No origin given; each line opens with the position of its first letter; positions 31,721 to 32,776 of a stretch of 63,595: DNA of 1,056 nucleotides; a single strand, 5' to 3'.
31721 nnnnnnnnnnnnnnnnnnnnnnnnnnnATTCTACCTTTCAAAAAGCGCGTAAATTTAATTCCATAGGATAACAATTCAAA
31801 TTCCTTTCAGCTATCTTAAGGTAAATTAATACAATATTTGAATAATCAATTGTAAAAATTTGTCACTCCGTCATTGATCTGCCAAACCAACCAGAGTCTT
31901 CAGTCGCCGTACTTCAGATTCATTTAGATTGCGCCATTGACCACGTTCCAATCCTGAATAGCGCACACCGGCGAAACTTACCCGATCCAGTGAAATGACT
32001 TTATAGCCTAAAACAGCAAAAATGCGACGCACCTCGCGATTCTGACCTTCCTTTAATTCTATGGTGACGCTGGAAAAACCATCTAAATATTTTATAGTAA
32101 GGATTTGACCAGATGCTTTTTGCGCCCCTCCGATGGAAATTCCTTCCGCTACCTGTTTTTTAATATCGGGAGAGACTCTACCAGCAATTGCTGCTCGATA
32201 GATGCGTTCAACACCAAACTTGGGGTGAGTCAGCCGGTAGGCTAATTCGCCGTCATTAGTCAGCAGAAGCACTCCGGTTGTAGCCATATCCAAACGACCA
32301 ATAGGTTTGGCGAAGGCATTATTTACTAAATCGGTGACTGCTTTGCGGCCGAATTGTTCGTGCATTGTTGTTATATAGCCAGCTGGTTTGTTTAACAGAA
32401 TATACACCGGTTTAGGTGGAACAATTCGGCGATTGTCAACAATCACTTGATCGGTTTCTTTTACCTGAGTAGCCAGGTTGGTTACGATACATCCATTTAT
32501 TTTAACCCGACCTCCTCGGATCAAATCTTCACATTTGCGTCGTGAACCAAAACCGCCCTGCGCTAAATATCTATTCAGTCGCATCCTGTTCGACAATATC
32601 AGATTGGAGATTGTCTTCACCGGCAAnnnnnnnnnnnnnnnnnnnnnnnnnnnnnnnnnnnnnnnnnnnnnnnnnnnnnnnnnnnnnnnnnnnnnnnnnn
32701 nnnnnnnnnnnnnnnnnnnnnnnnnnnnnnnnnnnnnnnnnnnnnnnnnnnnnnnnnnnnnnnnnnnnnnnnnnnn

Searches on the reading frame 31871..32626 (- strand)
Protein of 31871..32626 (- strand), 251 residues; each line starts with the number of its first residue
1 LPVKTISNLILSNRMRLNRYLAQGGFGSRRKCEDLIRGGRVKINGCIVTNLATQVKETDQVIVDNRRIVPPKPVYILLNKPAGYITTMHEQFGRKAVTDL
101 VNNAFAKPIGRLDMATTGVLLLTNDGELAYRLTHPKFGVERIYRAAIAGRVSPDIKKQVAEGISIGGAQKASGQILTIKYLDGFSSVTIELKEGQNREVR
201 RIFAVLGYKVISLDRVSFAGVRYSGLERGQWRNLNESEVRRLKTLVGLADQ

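Call 46: search_protein_families(library=pfam, proteins=[window:31871-32626:-], max_evalue=0.0001)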
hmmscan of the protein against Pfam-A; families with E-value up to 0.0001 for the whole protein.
window:31871-32626:- (251 aa): 2 families
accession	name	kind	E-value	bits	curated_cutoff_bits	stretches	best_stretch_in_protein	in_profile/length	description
PF00849.27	PseudoU_synth_2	-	1.3e-19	71.4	26.8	1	75-204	2-151/152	RNA pseudouridylate synthase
PF01479.30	S4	-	6.4e-12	45.5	22.8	1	15-61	1-48/48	S4 domain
